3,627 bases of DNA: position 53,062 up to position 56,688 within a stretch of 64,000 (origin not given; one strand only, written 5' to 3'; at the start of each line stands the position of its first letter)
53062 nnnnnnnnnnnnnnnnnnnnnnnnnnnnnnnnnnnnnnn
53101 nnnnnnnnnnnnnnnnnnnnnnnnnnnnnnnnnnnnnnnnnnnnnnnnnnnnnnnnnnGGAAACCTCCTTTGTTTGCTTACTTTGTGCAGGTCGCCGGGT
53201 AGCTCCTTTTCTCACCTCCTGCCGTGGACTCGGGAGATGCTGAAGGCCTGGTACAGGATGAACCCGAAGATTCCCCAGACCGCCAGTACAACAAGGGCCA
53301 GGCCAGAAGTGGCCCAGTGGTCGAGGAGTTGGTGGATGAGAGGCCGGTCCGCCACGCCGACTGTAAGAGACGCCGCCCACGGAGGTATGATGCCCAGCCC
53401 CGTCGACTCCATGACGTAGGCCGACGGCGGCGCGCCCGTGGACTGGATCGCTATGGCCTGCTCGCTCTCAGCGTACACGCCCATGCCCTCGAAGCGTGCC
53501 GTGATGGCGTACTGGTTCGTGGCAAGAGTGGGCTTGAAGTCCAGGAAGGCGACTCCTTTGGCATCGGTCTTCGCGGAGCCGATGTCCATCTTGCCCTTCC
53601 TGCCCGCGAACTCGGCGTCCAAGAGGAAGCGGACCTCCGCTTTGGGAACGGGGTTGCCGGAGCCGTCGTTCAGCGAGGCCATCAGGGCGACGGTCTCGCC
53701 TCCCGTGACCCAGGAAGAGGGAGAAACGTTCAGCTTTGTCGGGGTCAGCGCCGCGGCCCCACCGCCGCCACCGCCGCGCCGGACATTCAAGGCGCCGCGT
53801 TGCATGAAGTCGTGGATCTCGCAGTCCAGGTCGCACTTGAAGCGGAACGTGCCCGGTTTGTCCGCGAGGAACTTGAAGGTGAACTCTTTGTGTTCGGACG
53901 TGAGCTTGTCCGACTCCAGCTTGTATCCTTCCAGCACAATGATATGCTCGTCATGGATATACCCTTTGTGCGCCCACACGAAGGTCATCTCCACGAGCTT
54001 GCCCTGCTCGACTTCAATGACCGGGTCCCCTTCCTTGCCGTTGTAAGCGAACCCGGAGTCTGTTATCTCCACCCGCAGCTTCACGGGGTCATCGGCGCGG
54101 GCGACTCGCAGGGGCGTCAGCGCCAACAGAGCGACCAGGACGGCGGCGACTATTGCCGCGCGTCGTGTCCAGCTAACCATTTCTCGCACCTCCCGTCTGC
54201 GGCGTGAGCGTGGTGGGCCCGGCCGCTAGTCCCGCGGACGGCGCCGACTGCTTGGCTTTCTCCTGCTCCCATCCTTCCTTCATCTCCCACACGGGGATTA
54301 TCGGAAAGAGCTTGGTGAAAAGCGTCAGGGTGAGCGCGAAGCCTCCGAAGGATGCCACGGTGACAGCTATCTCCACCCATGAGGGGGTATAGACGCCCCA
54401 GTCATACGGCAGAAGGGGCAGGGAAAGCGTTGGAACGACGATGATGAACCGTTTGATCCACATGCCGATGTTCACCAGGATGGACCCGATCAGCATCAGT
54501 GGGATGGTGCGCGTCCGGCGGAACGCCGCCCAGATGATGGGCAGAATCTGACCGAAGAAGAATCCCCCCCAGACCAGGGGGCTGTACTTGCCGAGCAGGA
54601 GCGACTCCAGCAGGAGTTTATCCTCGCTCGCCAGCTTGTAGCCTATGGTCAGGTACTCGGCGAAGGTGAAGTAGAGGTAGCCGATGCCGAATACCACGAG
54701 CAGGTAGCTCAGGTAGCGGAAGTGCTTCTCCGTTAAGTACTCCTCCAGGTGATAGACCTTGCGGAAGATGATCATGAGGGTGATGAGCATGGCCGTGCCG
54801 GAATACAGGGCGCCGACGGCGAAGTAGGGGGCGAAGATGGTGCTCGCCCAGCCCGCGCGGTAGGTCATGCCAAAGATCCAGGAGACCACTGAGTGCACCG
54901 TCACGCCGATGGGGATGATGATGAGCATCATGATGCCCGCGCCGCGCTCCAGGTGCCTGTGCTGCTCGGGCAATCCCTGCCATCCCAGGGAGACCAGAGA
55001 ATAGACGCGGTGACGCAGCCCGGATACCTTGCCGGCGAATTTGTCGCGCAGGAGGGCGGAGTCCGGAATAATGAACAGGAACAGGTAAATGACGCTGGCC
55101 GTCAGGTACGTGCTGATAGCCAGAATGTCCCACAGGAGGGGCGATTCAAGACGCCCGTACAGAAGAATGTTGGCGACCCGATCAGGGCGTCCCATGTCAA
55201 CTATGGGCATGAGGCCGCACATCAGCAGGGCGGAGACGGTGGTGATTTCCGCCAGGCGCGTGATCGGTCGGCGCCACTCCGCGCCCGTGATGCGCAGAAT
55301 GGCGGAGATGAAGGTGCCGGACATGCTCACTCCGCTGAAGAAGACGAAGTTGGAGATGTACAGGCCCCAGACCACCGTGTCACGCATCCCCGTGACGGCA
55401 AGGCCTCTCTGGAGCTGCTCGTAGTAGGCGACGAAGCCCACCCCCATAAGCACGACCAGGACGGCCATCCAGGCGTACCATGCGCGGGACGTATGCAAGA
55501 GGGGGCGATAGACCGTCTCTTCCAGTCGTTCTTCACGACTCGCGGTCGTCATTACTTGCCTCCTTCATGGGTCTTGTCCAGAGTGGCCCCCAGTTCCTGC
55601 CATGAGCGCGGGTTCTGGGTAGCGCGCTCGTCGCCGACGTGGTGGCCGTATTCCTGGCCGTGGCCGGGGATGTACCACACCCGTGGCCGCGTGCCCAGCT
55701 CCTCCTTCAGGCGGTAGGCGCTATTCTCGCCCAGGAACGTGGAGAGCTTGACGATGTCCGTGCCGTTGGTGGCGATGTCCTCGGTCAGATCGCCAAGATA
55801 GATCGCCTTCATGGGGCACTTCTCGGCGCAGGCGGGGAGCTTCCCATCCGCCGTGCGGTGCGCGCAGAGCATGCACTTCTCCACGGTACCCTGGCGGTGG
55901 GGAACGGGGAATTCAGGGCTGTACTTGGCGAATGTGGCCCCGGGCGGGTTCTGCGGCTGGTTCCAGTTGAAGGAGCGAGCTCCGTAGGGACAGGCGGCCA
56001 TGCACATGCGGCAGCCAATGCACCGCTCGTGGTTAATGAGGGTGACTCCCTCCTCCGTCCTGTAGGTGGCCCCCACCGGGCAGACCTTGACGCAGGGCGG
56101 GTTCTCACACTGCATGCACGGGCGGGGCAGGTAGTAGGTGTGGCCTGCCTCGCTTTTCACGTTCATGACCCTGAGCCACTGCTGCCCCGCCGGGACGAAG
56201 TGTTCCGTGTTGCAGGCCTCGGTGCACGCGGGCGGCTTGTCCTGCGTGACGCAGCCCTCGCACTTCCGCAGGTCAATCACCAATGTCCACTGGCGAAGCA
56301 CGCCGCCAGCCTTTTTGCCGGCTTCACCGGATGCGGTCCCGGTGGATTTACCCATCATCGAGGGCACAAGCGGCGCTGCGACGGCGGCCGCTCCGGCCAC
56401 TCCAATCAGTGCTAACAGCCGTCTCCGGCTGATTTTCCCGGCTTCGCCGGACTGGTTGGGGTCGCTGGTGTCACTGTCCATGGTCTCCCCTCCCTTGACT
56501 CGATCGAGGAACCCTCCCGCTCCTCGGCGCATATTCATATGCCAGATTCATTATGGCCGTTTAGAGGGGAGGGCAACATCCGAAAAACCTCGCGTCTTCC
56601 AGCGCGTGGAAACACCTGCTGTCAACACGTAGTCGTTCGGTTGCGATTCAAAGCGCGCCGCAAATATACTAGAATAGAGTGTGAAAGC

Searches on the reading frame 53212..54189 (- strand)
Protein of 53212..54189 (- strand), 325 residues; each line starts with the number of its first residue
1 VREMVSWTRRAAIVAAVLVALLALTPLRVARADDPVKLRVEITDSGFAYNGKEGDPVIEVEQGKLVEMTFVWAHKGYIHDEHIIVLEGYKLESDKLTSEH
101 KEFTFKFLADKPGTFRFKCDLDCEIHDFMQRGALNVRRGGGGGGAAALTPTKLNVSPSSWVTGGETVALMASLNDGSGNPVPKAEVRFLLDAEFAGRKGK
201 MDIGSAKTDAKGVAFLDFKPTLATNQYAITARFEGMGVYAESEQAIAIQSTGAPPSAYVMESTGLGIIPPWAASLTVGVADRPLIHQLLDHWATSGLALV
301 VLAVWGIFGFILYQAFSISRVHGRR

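Call 4: search_protein_families(library=pfam, proteins=[window:53212-54189:-], max_evalue=1)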
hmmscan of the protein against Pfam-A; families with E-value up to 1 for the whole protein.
window:53212-54189:- (325 aa): 5 families
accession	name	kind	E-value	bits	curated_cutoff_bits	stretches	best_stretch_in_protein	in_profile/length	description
PF16640.11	Big_3_5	-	2.9e-08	34.6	35.5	1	154-245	2-81/88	Bacterial Ig-like domain (group 3)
PF02369.22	Big_1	-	6.8e-06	26.5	34.9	1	162-235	14-82/93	Bacterial Ig-like domain (group 1)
PF13473.12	Cupredoxin_1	-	0.0012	19.3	27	1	16-123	3-96/104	Cupredoxin-like domain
PF09134.16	Invasin_D3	-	0.025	15.5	33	1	153-246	7-93/98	Invasin, domain 3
PF11974.14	bMG3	-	0.16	12.4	34.9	1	177-232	24-75/103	Bacterial alpha-2-macroglobulin MG3 domain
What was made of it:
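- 53212..54189 (-): Membrane protein with a cupredoxin-like domain, an Ig-like (Big) domain and a C-terminal TM helix; ends 53 nt upstream of the cytochrome start. Pfam hits are all sub-threshold: Big_3_5, Big_1, Cupredoxin_1 (call 4).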

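Call 6: search_protein_families(library=ncbifam, proteins=[window:53212-54189:-], max_evalue=0.01)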
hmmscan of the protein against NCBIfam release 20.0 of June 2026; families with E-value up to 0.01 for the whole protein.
window:53212-54189:- (325 aa): 0 families

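Call 61: search_solved_structures(query=window:53212-54189:-, max_evalue=1, show_alignments=2)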
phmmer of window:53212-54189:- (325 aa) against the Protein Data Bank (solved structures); distinct sequences matched with E-value up to 1: 9.
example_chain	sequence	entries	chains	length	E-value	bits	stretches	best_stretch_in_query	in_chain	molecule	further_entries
4kns_A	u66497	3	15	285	0.012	18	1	46-131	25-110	Multicopper oxidase type 1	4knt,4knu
6tfd_A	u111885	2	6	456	0.019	17.3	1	53-138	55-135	Copper-containing nitrite reductase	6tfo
2dv6_A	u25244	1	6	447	0.025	17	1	37-122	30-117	Nitrite reductase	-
2vmj_A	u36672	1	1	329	0.49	12.7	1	46-130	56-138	DISSIMILATORY COPPER-CONTAINING NITRITE REDUCTASE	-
5o5x_A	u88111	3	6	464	0.62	12.4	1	140-202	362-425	ADP-dependent glucokinase,ADP-dependent glucokinase,ADP-dependent glucokinase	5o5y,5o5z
8blq_B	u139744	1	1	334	0.75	12.1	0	128-168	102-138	CODV-Fab, light chain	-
1gs8_A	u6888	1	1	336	0.94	11.8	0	46-120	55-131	DISSIMILATORY COPPER-CONTAINING NITRITE REDUCTASE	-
9o0h_B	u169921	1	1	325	0.95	11.8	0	115-165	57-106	Transcription factor ETV6,Non-receptor tyrosine-protein kinase TNK1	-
1wa0_X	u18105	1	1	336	0.99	11.7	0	46-122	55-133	DISSIMILATORY COPPER-CONTAINING NITRITE REDUCTASE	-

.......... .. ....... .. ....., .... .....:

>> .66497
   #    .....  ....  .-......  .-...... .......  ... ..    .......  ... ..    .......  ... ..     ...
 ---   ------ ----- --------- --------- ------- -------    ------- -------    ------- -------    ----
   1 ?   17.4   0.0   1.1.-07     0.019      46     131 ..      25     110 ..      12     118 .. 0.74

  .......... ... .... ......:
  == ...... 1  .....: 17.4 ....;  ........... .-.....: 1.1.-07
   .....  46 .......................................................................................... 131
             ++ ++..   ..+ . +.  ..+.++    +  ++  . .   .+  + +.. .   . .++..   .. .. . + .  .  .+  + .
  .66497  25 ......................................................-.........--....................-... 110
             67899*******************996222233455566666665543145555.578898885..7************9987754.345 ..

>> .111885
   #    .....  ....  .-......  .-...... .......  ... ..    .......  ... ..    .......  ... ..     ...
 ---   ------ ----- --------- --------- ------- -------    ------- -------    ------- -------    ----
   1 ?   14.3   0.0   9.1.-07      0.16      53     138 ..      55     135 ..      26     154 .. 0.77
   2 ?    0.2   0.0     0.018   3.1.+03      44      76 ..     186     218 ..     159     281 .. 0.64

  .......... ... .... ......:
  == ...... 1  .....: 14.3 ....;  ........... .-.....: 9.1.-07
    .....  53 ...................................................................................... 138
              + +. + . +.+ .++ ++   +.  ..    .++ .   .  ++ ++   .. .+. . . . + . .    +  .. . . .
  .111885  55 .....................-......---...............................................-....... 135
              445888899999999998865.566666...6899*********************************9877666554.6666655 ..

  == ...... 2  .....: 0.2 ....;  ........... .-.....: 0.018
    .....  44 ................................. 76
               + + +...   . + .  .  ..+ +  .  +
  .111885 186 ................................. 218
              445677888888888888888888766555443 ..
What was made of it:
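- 53212..54189 (-): Weak PDB hits to cupredoxin domains of Cu nitrite reductase and multicopper oxidase (call 61).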

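Call 74: find_homologous_proteins(query=window:53212-54189:-, max_evalue=0.00001)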
Query window:53212-54189:- (325 aa): 75 proteins with E <= 0.00001 among 8000 candidates.
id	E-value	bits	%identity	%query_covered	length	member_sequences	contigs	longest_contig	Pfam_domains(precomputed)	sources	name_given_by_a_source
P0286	6.9e-213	724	100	99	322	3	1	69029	PF02369.23,PF16640.12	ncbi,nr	ncbi:MAG: hypothetical protein Q7T26_04300 [Dehalococcoidia bacterium]|nr:hypothetical protein [Deha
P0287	7.4e-188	641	87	99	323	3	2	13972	PF02369.23,PF16640.12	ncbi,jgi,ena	-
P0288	2.5e-186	636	87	99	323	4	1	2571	PF02369.23,PF16640.12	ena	-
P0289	2.6e-137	475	67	99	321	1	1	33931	PF02369.23,PF13473.13,PF16640.12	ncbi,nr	ncbi:MAG: hypothetical protein HY684_06840 [Chloroflexi bacterium]|nr:hypothetical protein [Chlorofl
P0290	1.1e-131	457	66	99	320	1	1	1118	PF02369.23,PF16640.12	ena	-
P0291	1.7e-105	371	55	90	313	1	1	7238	PF16640.12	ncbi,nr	ncbi:MAG: Ig-like domain repeat protein [Chloroflexi bacterium]|nr:Ig-like domain repeat protein [Ch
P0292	6.0e-104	366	44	89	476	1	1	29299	PF02369.23,PF13473.13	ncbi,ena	-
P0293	4.2e-103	363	55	99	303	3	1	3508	PF02369.23,PF16640.12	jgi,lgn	-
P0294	1.4e-102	361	55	97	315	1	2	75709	PF02369.23,PF16640.12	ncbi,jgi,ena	-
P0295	2.1e-102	361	56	92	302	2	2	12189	PF02369.23,PF16640.12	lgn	-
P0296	9.3e-102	359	59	90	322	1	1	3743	PF02369.23,PF16640.12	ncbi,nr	ncbi:MAG: hypothetical protein HYY05_07950 [Chloroflexi bacterium]|nr:hypothetical protein [Chlorofl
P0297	1.5e-100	355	57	90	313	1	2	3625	PF02369.23,PF16640.12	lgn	-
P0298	4.9e-99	350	55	90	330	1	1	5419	PF13473.13,PF16640.12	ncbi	-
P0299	4.9e-98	346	56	96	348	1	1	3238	PF02369.23,PF16640.12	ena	-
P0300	5.1e-97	343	55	91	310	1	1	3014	-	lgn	-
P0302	5.5e-96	340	50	99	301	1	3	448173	PF02369.23,PF13473.13,PF16640.12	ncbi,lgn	-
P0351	1.3e-66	243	44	90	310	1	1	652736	PF13473.13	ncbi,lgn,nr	ncbi:MAG: cupredoxin domain-containing protein [Chloroflexi bacterium]|nr:cupredoxin domain-containi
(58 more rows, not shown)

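Call 76: find_encoding_contigs(protein=P0302, flank=7000, max_places=1)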
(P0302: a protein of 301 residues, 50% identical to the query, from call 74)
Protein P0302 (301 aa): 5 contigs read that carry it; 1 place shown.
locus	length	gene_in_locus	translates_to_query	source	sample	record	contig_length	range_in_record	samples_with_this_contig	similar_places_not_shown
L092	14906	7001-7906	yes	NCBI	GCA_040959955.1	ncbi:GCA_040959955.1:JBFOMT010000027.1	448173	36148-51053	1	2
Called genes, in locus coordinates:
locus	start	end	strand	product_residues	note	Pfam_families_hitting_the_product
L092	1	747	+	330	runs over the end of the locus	PF14502:HTH_41, PF14503:YhfZ_C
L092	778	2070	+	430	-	PF00890:FAD_binding_2, PF01134:GIDA (weak), PF01266:DAO (weak), PF12831:FAD_oxidored, PF13450:NAD_binding_8 (weak)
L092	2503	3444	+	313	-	PF07730:HisKA_3, PF02518:HATPase_c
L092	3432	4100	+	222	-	PF00072:Response_reg, PF08281:Sigma70_r4_2 (weak), PF00196:GerE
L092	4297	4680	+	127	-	PF00072:Response_reg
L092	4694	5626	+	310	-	PF12838:Fer4_7 (faint), PF13237:Fer4_10 (weak), PF13247:Fer4_11, PF13187:Fer4_9 (weak), PF00037:Fer4 (weak), PF12797:Fer4_2 (weak), PF12837:Fer4_6 (weak), PF13247:Fer4_11 (weak), +1 more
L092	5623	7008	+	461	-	PF03916:NrfD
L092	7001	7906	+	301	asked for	PF13473:Cupredoxin_1 (weak), PF02369:Big_1 (weak), PF16640:Big_3_5 (weak)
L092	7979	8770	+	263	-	-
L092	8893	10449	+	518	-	-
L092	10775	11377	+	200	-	-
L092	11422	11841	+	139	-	-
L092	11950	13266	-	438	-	PF02885:Glycos_trans_3N, PF00591:Glycos_transf_3, PF07831:PYNP_C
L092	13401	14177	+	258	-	PF13462:Thioredoxin_4, PF13098:Thioredoxin_2 (faint), PF01323:DSBA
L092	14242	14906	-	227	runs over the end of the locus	-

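Call 77: find_encoding_contigs(protein=P0351, flank=7000, max_places=1)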
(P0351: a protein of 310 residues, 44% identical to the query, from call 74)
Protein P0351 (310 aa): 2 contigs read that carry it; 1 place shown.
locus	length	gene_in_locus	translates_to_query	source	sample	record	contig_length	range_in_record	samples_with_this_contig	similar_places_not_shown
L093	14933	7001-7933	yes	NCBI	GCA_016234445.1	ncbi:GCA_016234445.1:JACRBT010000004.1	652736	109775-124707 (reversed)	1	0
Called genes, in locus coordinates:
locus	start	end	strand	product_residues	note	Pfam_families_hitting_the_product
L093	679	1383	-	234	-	PF03476:MOSC_N, PF03473:MOSC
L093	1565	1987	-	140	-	PF13527:Acetyltransf_9 (faint), PF13673:Acetyltransf_10, PF00583:Acetyltransf_1, PF13508:Acetyltransf_7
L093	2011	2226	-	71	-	PF07311:Dodecin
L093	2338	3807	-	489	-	PF00989:PAS (faint), PF13188:PAS_8 (weak), PF07730:HisKA_3, PF02518:HATPase_c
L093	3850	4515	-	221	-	PF00072:Response_reg, PF00196:GerE, PF08281:Sigma70_r4_2 (weak)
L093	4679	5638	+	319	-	PF12838:Fer4_7 (faint), PF13187:Fer4_9 (weak), PF13237:Fer4_10 (weak), PF13247:Fer4_11, PF00037:Fer4 (weak), PF12797:Fer4_2 (weak), PF12837:Fer4_6 (weak), PF13247:Fer4_11 (weak)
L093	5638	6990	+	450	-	PF03916:NrfD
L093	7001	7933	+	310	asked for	PF13473:Cupredoxin_1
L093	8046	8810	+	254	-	-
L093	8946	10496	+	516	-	PF01833:TIG (faint)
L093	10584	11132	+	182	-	-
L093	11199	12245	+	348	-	-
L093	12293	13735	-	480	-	PF20250:FapA_N, PF03961:FapA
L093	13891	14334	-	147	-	PF00582:Usp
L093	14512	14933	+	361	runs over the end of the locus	PF01979:Amidohydro_1, PF07969:Amidohydro_3 (faint)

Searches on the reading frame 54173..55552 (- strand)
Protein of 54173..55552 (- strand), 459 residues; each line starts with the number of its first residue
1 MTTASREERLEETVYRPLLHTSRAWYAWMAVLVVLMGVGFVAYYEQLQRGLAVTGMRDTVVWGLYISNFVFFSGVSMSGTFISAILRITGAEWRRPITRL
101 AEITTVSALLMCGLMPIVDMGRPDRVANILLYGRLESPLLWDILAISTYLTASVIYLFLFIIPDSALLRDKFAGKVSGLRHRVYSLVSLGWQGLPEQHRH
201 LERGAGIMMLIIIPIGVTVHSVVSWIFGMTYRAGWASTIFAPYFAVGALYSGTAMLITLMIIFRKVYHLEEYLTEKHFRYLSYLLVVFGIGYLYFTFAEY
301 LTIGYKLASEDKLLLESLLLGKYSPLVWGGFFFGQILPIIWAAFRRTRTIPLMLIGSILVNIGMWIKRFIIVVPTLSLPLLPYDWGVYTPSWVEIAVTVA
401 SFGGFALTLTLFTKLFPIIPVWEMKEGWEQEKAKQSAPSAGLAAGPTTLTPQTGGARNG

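Call 4: search_protein_families(library=pfam, proteins=[window:54173-55552:-], max_evalue=1)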
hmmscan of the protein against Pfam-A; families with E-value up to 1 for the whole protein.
window:54173-55552:- (459 aa): 2 families
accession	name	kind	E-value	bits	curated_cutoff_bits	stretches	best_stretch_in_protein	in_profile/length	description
PF03916.19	NrfD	-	1.1e-28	101.3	25.8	1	53-375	2-308/313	Polysulphide reductase, NrfD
PF18791.7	Transp_inhibit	-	0.21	11.6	33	1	380-395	19-34/47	Transport inhibitor response 1 protein domain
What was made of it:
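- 54173..55552 (-): NrfD/DsrP-like integral membrane quinone-interacting subunit. Pfam NrfD 1.1e-28 (call 4).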

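Call 6: search_protein_families(library=ncbifam, proteins=[window:54173-55552:-], max_evalue=0.01)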
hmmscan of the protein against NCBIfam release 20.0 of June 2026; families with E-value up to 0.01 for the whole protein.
window:54173-55552:- (459 aa): 2 families
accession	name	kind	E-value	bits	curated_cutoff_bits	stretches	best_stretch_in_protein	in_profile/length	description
NF045798.1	DsrP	equivalog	8.1e-38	130.7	350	2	18-159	5-142/346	sulfate reduction electron transfer complex DsrMKJOP subunit DsrP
NF041784.1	mnquin_red_QrcD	equivalog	3e-16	59.7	570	1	24-420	17-402/408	menaquinone reductase integral membrane subunit QrcD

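Call 63: list_cluster_members(proteins=[window:54173-55552:-, window:55552-56538:-, window:57373-58941:+, window:50037-51653:-, window:51684-52493:-, P0001, P0038])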
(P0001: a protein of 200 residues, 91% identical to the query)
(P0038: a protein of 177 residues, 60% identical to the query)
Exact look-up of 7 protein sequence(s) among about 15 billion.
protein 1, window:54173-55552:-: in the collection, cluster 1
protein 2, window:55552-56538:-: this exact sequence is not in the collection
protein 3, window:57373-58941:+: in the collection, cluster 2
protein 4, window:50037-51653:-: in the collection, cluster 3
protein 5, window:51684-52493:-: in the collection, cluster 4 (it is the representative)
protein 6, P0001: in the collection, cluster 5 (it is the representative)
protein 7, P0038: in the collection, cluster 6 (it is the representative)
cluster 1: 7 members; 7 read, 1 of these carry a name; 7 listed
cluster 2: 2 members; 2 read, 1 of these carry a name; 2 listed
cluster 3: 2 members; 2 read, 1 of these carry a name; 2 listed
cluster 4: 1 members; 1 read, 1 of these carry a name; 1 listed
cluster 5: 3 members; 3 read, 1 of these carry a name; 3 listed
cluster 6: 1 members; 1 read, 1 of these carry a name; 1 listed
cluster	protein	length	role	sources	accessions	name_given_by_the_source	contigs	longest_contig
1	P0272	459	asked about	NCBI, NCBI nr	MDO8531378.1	MAG: NrfD/PsrC family molybdoenzyme membrane anchor subunit [Dehalococcoidia bacterium] | NrfD/PsrC family molybdoenzyme membrane anchor subunit [Dehalococcoidia bacterium]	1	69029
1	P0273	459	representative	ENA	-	-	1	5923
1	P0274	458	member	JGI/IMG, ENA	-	-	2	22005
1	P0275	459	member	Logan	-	-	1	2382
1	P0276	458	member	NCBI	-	-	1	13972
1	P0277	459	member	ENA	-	-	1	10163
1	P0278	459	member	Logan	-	-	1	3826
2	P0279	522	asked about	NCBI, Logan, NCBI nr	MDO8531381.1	MAG: PAS domain-containing sensor histidine kinase [Dehalococcoidia bacterium] | PAS domain-containing sensor histidine kinase [Dehalococcoidia bacterium]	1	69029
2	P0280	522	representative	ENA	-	-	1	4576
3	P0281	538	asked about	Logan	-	-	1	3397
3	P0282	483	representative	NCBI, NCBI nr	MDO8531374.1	MAG: hypothetical protein Q7T26_04285 [Dehalococcoidia bacterium] | hypothetical protein [Dehalococcoidia bacterium]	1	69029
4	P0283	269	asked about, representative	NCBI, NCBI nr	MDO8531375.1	MAG: hypothetical protein Q7T26_04290 [Dehalococcoidia bacterium] | hypothetical protein [Dehalococcoidia bacterium]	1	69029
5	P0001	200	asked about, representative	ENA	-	-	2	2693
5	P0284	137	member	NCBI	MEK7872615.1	MAG: hypothetical protein AAB502_02005, partial [Chloroflexota bacterium]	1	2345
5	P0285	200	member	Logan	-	-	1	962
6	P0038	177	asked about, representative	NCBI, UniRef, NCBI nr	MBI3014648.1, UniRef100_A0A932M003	MAG: hypothetical protein HYY65_06230 [Candidatus Tectomicrobia bacterium] | Cytochrome c domain-containing protein n=1 Tax=Tectimicrobiota bacterium TaxID=2528274 ... | hypothetical protein [Candidatus Tectomicrobia bacterium]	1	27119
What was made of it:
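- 54173..55552 (-): NCBI names it 'NrfD/PsrC family' in a Dehalococcoidia MAG (call 63).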

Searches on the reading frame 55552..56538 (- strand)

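Call 5: search_protein_families(library=pfam, proteins=[window:55552-56538:-], max_evalue=0.01)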
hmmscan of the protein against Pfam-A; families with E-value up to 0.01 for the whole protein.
window:55552-56538:- (328 aa): 13 families
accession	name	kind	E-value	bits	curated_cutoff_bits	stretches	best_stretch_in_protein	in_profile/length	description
PF13247.11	Fer4_11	-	1.1e-22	80.6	26.2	2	134-194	3-65/100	4Fe-4S dicluster domain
PF12838.12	Fer4_7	-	7.9e-12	45.9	27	3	172-245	1-52/52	4Fe-4S dicluster domain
PF13187.11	Fer4_9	-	2.9e-09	37.2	27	1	141-187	2-51/52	4Fe-4S dicluster domain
PF13237.11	Fer4_10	-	4.8e-09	36.4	25.5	2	136-184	4-53/53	4Fe-4S dicluster domain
PF00037.32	Fer4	-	1e-07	31.9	21.1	1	168-188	3-23/24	4Fe-4S binding domain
PF12837.12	Fer4_6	-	1.4e-06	28.4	25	1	168-187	4-23/24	4Fe-4S binding domain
PF12797.12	Fer4_2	-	5.5e-06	26.4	24.5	1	166-185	3-22/22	4Fe-4S binding domain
PF25160.1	LdpA_Fe-S-bd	-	0.00013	22.1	27.6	1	143-186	4-41/49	LdpA Fe-S cluster-binding domain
PF12800.12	Fer4_4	-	0.0002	21.9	24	1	171-186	2-17/17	4Fe-4S binding domain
PF13183.11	Fer4_8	-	0.00041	21.3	27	1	171-244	3-67/68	4Fe-4S dicluster domain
PF13534.11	Fer4_17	-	0.00044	21.2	22.2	1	172-244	1-59/61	4Fe-4S dicluster domain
PF13746.11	Fer4_18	-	0.00095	19.8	27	1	140-184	60-96/114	4Fe-4S dicluster domain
PF14697.11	Fer4_21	-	0.0018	18.8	35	1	141-185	8-53/59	4Fe-4S dicluster domain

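Call 6: search_protein_families(library=ncbifam, proteins=[window:55552-56538:-], max_evalue=0.01)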
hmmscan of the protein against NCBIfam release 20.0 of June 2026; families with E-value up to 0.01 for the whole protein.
window:55552-56538:- (328 aa): 59 families (the best 25 are shown)
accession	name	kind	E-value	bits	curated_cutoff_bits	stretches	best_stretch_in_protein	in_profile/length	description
NF045797.1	DsrO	equivalog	5.8e-57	192.8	200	1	36-290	3-234/235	sulfate reduction electron transfer complex DsrMKJOP subunit DsrO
NF041782.1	mnquin_red_QrcC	equivalog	3.3e-40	138.3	400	1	84-292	1-227/239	menaquinone reductase iron-sulfur cluster-binding subunit QrcC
NF041715.1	arsenate_red_ArrB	equivalog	9.6e-40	136.6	450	2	85-196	4-112/233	arsenate respiratory reductase iron-sulfur subunit ArrB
NF011569.0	PRK14993.1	equivalog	9.6e-39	133.3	416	2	36-193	3-152/244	tetrathionate reductase subunit TtrB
TIGR03149.1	cyt_nit_nrfC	equivalog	1e-34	119.9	377.6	2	73-191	28-145/225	cytochrome c nitrite reductase Fe-S protein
TIGR03478.1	DMSO_red_II_bet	subfamily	2.3e-27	95.8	480.7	3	133-193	123-184/321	DMSO reductase family type II enzyme, iron-sulfur subunit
NF038355.1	FDH3_beta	equivalog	3.6e-27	95.5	240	1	89-252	8-165/180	formate dehydrogenase FDH3 subunit beta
TIGR02951.1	DMSO_dmsB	equivalog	4.3e-27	95.1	214.1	2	85-194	3-118/161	DMSO/selenate family reductase complex B subunit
NF045715.1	sulf_resp_HmcB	equivalog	4e-24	85.3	420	1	38-255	2-202/307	sulfate respiration complex iron-sulfur protein HmcB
NF008134.0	PRK10882.1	equivalog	1.6e-23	83.3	263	2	74-196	35-169/329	hydrogenase 2 operon protein HybA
NF042979.1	EthbenzDh_ebdB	equivalog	6.7e-22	77.8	740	2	133-191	145-204/354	ethylbenzene dehydrogenase subunit beta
NF007658.0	PRK10330.1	equivalog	7.4e-20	71.2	260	1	141-248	58-154/181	electron transport protein HydN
NF009408.0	PRK12769.1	equivalog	3.6e-18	65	1003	1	87-249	6-145/659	formate-dependent uric acid utilization protein AegA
TIGR01660.1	narH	equivalog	3.2e-17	62.1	524.05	1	130-194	172-237/492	nitrate reductase subunit beta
TIGR01582.1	FDH-beta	equivalog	5.5e-16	58.5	334.7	2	139-187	91-140/283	formate dehydrogenase subunit beta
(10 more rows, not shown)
